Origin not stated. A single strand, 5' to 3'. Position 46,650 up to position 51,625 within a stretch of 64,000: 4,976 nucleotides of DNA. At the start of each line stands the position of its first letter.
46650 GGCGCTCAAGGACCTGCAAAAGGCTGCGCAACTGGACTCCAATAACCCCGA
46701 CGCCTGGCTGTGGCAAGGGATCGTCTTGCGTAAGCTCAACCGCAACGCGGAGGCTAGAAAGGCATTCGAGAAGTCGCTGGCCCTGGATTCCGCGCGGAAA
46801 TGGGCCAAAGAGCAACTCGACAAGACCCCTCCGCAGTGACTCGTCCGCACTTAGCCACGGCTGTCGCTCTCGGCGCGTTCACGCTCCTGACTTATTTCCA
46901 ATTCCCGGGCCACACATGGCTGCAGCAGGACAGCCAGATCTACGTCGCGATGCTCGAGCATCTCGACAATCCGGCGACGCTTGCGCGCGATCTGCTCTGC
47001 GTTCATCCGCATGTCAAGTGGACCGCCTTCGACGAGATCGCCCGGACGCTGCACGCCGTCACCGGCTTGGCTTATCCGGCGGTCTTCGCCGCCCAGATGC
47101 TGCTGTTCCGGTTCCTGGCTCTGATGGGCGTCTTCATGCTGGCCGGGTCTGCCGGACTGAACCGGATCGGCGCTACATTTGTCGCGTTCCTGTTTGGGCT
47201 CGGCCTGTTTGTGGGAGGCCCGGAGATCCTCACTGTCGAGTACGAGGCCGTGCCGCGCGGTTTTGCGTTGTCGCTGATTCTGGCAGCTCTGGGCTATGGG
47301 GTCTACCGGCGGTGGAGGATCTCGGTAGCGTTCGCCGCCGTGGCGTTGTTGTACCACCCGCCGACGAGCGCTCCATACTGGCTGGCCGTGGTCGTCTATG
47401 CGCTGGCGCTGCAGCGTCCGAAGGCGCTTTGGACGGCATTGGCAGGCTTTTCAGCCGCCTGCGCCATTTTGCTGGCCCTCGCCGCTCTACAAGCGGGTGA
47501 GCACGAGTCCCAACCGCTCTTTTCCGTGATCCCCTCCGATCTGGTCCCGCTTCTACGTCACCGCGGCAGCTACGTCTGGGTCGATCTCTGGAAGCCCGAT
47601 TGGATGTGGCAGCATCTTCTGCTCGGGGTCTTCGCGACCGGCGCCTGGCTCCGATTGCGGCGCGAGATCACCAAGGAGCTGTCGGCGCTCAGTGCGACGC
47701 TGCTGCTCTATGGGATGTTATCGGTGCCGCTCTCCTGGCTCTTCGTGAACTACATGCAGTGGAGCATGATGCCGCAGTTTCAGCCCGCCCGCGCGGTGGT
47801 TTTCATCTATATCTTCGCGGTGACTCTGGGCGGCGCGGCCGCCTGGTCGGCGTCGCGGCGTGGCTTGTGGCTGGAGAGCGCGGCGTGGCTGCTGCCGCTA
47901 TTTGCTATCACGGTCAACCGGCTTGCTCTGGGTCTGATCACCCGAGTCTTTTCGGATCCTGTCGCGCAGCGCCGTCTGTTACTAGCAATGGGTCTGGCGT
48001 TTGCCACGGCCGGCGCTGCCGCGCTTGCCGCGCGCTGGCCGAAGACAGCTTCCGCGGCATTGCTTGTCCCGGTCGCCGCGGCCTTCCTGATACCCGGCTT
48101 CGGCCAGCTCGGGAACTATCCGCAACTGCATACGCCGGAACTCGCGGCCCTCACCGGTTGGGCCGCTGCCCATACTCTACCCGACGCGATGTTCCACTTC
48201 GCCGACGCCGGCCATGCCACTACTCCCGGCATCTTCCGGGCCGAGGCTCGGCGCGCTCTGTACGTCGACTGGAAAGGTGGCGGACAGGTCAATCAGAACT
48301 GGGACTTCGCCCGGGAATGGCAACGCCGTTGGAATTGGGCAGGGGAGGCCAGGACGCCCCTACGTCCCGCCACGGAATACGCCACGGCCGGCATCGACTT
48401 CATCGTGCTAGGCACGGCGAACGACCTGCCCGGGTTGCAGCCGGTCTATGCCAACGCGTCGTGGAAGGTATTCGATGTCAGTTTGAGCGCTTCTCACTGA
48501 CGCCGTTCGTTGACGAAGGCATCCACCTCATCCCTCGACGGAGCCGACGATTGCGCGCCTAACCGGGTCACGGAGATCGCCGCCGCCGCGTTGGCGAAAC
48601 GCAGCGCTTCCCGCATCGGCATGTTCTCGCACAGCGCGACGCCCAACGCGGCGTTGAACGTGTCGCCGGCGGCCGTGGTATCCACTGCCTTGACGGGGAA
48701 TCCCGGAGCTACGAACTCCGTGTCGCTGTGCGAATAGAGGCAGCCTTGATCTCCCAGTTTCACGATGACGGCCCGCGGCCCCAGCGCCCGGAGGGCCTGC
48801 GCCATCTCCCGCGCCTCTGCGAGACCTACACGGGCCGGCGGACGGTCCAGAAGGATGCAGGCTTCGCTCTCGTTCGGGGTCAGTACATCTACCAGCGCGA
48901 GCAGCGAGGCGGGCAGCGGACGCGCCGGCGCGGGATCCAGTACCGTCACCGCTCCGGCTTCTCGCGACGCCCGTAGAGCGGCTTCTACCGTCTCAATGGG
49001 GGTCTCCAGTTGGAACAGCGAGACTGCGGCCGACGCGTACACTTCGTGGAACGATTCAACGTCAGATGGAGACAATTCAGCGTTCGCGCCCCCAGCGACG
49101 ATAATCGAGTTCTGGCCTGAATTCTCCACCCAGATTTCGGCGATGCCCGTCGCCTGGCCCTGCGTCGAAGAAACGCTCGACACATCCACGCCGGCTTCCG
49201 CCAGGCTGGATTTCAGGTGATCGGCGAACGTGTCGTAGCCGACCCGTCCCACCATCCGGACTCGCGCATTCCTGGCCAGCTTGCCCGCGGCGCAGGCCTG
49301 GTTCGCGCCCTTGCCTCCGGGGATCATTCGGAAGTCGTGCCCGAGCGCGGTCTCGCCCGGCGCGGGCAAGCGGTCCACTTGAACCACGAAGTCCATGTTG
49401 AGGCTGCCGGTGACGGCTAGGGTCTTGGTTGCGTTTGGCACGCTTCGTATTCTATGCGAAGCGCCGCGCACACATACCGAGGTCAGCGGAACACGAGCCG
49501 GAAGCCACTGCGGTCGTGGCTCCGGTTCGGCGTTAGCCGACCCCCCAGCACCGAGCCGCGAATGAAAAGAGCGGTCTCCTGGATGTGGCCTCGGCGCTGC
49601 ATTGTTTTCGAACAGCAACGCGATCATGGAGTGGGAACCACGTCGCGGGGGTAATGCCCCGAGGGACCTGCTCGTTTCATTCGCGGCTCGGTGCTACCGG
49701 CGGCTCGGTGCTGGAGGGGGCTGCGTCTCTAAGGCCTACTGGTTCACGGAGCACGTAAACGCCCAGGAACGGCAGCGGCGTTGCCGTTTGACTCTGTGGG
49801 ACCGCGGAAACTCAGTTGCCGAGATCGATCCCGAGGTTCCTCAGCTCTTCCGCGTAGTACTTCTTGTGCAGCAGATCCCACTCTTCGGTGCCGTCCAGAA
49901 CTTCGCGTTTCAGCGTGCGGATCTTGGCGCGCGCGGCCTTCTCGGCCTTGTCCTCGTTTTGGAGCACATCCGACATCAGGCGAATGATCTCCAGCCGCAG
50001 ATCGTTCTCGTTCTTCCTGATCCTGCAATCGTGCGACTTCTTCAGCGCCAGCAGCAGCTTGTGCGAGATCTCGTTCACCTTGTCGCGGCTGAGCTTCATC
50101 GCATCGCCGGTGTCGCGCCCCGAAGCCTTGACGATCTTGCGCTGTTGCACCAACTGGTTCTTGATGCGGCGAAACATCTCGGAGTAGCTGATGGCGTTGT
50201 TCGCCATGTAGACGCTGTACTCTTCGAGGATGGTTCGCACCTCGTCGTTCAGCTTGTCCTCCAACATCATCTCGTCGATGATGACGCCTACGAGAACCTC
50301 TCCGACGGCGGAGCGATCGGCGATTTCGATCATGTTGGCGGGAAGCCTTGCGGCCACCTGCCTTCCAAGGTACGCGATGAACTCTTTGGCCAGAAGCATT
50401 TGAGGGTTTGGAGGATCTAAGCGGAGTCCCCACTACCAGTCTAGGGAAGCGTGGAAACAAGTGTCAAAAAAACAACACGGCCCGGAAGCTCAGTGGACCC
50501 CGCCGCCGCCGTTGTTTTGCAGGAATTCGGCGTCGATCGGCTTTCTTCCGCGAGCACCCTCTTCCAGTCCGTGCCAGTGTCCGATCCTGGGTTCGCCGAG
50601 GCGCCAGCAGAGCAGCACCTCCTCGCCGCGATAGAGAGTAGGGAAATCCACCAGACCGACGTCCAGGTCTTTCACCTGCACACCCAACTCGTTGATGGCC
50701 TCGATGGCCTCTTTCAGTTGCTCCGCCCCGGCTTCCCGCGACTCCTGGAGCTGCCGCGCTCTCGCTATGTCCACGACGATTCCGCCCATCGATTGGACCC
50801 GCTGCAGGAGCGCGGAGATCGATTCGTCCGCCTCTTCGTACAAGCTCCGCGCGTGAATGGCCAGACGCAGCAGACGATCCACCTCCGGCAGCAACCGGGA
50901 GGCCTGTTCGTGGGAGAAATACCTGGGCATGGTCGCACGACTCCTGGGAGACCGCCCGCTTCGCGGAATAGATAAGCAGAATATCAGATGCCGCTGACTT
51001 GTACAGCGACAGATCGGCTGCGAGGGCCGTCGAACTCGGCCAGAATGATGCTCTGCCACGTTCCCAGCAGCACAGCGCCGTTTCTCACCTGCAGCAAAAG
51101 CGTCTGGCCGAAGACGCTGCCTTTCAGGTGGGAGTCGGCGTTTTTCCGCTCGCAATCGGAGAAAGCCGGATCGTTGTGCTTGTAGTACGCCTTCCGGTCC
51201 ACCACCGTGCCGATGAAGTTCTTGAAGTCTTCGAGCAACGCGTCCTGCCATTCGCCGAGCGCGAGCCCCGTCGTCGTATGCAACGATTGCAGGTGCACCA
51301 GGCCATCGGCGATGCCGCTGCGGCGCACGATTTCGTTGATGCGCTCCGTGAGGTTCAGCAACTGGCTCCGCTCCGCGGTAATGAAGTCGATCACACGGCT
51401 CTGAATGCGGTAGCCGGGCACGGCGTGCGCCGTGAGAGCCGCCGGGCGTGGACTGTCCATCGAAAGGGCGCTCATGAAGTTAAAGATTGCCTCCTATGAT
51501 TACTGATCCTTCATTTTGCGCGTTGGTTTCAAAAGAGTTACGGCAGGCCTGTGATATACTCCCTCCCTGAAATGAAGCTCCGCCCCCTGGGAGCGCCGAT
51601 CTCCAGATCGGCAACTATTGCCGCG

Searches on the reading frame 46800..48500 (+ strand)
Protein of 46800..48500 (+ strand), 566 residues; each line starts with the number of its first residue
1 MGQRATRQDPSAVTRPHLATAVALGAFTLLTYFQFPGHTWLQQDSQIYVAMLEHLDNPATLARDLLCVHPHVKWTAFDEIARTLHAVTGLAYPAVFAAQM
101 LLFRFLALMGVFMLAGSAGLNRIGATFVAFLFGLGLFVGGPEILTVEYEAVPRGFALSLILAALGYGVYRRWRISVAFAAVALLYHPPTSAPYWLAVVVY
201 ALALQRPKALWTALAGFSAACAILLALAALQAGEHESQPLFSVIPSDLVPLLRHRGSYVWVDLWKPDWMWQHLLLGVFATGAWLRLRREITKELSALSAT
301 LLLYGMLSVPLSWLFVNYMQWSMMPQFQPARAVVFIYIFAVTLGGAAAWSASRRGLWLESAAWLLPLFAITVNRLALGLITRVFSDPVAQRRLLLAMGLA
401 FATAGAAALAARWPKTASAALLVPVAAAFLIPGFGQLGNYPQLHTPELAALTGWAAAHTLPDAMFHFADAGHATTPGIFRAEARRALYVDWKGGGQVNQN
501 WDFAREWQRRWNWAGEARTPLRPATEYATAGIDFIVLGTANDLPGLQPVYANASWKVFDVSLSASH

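Call 46: search_protein_families(library=pfam, proteins=[window:46800-48500:+], max_evalue=0.001)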
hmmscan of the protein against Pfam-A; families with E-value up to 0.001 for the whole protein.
window:46800-48500:+ (566 aa): 1 family
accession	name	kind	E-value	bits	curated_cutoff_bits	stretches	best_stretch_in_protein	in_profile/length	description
PF20604.3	DUF6798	-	9.1e-05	22.5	26.9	1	450-512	5-59/61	Domain of unknown function (DUF6798)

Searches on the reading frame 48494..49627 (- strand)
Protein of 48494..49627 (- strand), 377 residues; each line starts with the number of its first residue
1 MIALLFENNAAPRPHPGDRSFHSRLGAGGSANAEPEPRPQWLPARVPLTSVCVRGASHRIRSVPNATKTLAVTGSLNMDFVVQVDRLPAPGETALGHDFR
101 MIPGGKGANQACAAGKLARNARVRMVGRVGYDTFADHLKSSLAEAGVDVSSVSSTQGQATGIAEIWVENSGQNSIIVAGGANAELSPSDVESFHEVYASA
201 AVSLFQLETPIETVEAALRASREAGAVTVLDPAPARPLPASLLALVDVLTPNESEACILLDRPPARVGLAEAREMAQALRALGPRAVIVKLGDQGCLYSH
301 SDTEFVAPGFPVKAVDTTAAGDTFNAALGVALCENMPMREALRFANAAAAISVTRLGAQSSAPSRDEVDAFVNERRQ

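Call 46: search_protein_families(library=pfam, proteins=[window:48494-49627:-], max_evalue=0.001)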
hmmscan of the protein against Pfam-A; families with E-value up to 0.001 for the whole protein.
window:48494-49627:- (377 aa): 3 families
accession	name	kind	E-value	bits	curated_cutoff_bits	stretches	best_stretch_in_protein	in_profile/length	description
PF00294.29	PfkB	-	9.5e-71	239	25.8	1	69-364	3-301/302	pfkB family carbohydrate kinase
PF08543.17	Phos_pyr_kin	-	1e-09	38.6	27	1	231-347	105-226/246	Phosphomethylpyrimidine kinase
PF25270.1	Khk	-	0.00039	20.2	35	1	272-374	266-364/365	Prokaryotic ketohexokinase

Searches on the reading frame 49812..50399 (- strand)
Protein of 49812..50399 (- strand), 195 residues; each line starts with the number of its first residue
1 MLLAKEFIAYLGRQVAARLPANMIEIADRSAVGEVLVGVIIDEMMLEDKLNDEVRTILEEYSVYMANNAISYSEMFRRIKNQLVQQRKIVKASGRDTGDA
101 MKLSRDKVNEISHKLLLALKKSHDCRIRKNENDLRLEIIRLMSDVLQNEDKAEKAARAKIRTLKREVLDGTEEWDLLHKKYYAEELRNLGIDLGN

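Call 46: search_protein_families(library=pfam, proteins=[window:49812-50399:-], max_evalue=0.001)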
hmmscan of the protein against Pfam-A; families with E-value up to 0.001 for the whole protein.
window:49812-50399:- (195 aa): 1 family
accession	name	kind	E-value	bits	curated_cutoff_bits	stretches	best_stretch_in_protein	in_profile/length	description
PF04368.18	DUF507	-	1.6e-21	77.5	24.7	1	1-190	1-181/182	Protein of unknown function (DUF507)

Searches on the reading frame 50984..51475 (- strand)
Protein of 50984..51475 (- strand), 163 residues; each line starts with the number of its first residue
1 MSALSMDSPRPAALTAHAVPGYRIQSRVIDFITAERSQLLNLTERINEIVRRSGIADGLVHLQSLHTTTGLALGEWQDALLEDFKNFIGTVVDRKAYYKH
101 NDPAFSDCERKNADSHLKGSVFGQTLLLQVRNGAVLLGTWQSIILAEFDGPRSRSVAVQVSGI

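Call 46: search_protein_families(library=pfam, proteins=[window:50984-51475:-], max_evalue=0.001)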
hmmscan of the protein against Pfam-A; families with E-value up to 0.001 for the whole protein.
window:50984-51475:- (163 aa): 1 family
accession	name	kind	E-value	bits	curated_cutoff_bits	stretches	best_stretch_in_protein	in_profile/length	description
PF01894.22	UPF0047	-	1.8e-30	105.9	27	1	41-160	1-117/117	Uncharacterised protein family UPF0047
